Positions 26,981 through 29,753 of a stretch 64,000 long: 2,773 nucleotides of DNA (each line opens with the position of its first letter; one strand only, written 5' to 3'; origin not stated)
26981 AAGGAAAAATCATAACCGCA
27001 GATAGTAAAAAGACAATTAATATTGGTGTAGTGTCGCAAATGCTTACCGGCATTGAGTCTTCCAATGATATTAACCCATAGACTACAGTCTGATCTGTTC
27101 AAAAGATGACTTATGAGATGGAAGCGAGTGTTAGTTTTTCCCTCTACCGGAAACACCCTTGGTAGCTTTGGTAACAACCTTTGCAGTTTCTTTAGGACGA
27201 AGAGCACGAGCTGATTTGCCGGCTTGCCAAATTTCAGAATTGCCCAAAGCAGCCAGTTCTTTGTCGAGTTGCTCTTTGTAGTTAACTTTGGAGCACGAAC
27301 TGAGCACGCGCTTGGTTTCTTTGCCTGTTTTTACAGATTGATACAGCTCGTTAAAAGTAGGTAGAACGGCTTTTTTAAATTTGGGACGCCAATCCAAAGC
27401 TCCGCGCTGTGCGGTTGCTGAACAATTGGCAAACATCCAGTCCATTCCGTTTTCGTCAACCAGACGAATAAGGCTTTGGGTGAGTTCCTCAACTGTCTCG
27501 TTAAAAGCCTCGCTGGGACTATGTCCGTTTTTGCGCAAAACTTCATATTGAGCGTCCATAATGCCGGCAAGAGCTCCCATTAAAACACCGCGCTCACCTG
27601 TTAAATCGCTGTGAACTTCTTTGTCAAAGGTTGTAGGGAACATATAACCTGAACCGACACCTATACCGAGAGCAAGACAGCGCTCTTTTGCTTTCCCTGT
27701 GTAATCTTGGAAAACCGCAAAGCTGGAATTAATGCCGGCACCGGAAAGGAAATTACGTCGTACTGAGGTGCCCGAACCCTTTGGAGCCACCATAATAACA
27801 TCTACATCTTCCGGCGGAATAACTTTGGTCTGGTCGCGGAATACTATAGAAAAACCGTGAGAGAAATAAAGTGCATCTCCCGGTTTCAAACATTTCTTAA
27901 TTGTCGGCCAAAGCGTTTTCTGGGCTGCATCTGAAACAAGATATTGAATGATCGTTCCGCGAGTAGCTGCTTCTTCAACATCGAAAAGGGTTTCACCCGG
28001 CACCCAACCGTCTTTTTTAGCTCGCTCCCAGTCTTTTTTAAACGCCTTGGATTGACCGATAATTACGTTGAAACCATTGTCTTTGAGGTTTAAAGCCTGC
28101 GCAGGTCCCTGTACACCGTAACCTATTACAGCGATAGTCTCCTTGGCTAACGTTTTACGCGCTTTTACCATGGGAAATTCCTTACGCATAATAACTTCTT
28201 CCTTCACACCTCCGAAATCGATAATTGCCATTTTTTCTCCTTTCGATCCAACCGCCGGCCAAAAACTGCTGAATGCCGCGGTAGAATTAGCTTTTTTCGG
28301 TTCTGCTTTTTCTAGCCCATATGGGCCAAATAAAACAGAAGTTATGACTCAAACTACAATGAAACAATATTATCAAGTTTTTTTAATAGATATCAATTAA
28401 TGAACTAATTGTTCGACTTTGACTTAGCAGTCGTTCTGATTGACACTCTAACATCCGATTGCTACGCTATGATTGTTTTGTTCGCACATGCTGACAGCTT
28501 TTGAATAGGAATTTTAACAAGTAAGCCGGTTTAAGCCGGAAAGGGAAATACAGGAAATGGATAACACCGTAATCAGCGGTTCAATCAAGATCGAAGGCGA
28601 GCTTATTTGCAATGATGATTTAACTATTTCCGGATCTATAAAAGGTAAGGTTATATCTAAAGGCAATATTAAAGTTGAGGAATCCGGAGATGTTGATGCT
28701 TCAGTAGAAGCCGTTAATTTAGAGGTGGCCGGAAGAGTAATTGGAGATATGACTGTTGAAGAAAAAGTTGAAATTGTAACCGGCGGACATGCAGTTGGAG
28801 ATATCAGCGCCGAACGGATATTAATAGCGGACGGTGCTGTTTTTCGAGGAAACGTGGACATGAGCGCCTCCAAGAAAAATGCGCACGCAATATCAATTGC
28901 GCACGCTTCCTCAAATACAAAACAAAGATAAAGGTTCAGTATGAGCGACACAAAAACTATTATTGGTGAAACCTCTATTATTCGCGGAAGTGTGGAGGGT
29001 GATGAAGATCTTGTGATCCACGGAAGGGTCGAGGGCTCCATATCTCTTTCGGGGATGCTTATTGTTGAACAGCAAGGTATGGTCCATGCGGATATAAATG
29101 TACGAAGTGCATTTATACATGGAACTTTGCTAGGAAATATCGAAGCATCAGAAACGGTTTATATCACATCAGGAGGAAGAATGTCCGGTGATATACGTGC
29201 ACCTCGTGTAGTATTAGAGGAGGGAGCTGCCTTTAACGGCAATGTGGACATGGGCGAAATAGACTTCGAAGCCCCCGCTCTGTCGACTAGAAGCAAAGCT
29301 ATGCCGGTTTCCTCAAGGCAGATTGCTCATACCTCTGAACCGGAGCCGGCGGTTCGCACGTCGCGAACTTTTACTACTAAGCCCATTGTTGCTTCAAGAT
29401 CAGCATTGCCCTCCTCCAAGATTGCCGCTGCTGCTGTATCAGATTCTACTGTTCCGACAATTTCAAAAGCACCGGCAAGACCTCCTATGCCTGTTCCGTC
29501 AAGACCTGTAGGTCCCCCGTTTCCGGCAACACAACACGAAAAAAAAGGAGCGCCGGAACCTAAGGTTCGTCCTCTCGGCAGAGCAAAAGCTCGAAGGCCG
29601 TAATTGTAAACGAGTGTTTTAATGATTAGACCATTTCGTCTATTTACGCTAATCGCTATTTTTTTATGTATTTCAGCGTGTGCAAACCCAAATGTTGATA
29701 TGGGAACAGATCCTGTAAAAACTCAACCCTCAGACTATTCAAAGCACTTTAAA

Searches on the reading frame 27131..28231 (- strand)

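Call 41: search_protein_families(library=pfam, proteins=[window:27131-28231:-], max_evalue=0.00001)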
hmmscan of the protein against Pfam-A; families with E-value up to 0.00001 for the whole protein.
window:27131-28231:- (366 aa): 2 families
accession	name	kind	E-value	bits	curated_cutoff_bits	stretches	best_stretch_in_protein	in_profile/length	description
PF07991.19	KARI_N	-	3.5e-45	154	20.6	1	28-194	2-161/165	Acetohydroxy acid isomeroreductase, NADPH-binding domain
PF01450.25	KARI_C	-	5.8e-40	137.4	29.1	1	202-346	1-143/144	Ketol-acid reductoisomerase, C-terminal domain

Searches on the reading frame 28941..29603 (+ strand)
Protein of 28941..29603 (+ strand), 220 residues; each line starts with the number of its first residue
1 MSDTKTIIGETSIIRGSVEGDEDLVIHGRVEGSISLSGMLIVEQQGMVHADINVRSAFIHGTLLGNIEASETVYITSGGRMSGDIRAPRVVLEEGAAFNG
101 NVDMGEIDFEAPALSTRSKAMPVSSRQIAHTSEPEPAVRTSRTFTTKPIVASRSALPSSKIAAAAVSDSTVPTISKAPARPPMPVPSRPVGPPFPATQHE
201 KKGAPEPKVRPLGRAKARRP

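Call 41: search_protein_families(library=pfam, proteins=[window:28941-29603:+], max_evalue=0.00001)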
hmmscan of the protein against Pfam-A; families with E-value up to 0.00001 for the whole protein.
window:28941-29603:+ (220 aa): 1 family
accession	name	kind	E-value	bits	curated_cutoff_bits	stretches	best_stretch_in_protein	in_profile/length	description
PF04519.19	Bactofilin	-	1.1e-24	86.9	27.9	1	6-102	1-97/98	Polymer-forming cytoskeletal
